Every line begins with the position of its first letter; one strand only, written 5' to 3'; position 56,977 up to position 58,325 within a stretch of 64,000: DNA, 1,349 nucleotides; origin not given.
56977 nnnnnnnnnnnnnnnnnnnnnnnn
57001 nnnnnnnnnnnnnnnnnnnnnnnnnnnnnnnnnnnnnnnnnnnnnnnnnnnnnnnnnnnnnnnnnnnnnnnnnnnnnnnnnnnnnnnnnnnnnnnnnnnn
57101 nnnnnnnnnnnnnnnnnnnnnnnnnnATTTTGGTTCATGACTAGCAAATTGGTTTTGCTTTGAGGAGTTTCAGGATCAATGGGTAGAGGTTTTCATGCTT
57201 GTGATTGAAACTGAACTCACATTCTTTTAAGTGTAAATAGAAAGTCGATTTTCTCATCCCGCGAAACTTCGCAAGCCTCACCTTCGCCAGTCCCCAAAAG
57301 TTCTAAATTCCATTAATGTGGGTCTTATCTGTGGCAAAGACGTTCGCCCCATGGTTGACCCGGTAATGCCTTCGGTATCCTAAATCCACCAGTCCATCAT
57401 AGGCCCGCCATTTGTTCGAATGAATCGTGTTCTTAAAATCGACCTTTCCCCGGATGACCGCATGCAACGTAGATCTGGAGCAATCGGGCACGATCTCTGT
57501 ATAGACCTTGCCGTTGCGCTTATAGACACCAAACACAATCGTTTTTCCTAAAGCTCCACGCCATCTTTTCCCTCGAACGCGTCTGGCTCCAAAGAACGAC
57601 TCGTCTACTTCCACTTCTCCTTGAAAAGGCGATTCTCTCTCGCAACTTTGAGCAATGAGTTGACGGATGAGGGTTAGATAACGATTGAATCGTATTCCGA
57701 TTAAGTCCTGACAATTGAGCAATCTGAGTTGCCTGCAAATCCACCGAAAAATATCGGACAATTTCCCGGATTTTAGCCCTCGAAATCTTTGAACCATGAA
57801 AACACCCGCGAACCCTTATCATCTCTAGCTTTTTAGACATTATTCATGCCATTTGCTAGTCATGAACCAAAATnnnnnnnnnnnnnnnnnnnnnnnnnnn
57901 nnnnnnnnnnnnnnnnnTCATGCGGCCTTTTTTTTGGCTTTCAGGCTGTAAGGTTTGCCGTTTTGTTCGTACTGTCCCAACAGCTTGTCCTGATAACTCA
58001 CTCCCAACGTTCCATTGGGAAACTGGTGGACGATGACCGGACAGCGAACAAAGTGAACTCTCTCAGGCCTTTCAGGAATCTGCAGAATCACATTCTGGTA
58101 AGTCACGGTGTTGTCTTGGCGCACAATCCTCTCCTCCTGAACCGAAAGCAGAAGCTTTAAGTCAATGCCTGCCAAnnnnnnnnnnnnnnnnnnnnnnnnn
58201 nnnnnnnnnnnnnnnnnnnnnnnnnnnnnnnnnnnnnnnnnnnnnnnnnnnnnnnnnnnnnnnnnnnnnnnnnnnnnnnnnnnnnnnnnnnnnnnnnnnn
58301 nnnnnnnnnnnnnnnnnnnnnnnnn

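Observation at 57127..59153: Two degraded insertion sequences in tandem immediately after the priming sugar-transferase stop codon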

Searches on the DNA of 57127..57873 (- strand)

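Call 18: search_dna_similar(query=window:57127-57873:-, collection=plasmids, mode=distant, max_rows=15)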
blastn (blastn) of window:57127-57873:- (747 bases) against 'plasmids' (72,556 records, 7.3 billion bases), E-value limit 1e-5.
Records with a match: 1; places in all: 1; records where one place covers at least 80% of the query: 1.
Best place of each record, by identity: 60-80% 1.
By first word of the organism name: Trichlorobacter 1.
By predicted mobility (MOB-suite, as given by PLSDB): non-mobilizable 1.
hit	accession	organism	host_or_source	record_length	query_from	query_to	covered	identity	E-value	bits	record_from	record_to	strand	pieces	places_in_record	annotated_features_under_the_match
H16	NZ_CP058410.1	Trichlorobacter lovleyi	whole genome,river sediment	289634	77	742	89%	66.4%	5e-41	176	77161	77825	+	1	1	IS1595 family transposase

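Call 19: get_annotated_region(hit=H16, flank=1500)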
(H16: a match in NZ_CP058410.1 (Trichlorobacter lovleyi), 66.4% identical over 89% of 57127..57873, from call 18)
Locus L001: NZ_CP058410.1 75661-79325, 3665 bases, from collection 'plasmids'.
description: Trichlorobacter lovleyi strain IAE plasmid pIAE1, complete sequence
organism: Trichlorobacter lovleyi (NCBI taxid 313985)
taxonomy: Bacteria; Thermodesulfobacteriota; Desulfuromonadia; Geobacterales; Geobacteraceae; Trichlorobacter; Trichlorobacter lovleyi
host: -; source: whole genome,river sediment; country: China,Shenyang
typing (MOB-suite, as given by PLSDB): non-mobilizable; mating-pair formation MPF_T
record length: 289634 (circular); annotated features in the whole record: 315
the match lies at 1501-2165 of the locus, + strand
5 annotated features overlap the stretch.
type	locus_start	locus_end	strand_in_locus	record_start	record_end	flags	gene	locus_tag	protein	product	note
CDS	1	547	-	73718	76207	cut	-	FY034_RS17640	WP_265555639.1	transporter substrate-binding domain-containing protein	-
CDS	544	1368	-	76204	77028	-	-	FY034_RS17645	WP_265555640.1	response regulator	GO:0000160 - phosphorelay signal transduction system [Evidence IEA]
CDS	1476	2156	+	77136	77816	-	-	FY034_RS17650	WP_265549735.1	IS1595 family transposase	-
CDS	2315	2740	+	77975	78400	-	-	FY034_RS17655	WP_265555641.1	helix-turn-helix domain-containing protein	GO:0045892 - negative regulation of DNA-templated transcription [Evidence IEA]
CDS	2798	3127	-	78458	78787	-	-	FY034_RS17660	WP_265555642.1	HU family DNA-binding protein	GO:0030261 - chromosome condensation [Evidence IEA]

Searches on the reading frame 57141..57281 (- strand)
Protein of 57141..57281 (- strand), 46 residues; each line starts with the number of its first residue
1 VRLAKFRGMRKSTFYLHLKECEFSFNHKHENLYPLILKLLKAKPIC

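Call 4: search_protein_families(library=pfam, proteins=[window:57141-57281:-], max_evalue=0.01)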
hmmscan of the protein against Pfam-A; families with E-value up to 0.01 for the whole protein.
window:57141-57281:- (46 aa): 0 families

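Call 5: search_protein_families(library=ncbifam, proteins=[window:57141-57281:-], max_evalue=0.01)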
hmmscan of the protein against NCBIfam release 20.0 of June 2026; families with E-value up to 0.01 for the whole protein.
window:57141-57281:- (46 aa): 0 families

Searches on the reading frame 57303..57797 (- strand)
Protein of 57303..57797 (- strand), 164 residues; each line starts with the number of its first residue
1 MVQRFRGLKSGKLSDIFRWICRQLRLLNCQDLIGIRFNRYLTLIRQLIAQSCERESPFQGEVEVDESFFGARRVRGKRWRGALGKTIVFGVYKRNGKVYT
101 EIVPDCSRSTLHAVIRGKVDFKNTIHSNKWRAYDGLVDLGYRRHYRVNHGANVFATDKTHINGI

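Call 4: search_protein_families(library=pfam, proteins=[window:57303-57797:-], max_evalue=0.01)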
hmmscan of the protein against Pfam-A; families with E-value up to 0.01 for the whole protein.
window:57303-57797:- (164 aa): 1 family
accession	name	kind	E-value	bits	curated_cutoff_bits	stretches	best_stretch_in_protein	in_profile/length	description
PF12762.13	DDE_Tnp_IS1595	-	6e-18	65.7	27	1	59-164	3-118/153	ISXO2-like transposase domain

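Call 5: search_protein_families(library=ncbifam, proteins=[window:57303-57797:-], max_evalue=0.01)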
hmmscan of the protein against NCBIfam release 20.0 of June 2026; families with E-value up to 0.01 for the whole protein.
window:57303-57797:- (164 aa): 1 family
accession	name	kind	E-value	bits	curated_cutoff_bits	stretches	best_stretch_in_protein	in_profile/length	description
NF033547.1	transpos_IS1595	equivalog_domain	1.4e-30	106.7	75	1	11-164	7-178/215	IS1595 family transposase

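Call 39: find_encoding_contigs(protein=window:57303-57797:-, flank=2000, max_places=10)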
Protein window:57303-57797:- (164 aa): 1 contig read that carries it; 1 place shown.
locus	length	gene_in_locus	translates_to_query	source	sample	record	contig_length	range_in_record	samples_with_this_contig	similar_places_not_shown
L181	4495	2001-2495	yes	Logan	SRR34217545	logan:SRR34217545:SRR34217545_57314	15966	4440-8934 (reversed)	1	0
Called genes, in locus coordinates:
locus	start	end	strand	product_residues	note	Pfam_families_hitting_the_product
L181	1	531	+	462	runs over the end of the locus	PF00884:Sulfatase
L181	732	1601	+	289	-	PF13384:HTH_23 (weak), PF13518:HTH_28, PF13551:HTH_29, PF13565:HTH_32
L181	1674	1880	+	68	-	-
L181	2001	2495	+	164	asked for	PF12762:DDE_Tnp_IS1595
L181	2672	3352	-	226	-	PF02397:Bac_transf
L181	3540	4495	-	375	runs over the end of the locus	PF25281:MBL_MAP1B (faint), PF00753:Lactamase_B, PF12706:Lactamase_B_2 (weak)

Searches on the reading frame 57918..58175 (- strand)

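Call 4: search_protein_families(library=pfam, proteins=[window:57918-58175:-], max_evalue=0.01)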
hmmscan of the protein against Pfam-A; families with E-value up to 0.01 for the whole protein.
window:57918-58175:- (85 aa): 0 families

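Call 5: search_protein_families(library=ncbifam, proteins=[window:57918-58175:-], max_evalue=0.01)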
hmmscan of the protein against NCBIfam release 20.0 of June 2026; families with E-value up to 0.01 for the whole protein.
window:57918-58175:- (85 aa): 1 family
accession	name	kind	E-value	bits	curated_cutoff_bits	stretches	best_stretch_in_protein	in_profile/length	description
NF033594.2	transpos_ISNCY_2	equivalog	1.7e-07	30.7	250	1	4-64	299-360/368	ISNCY family transposase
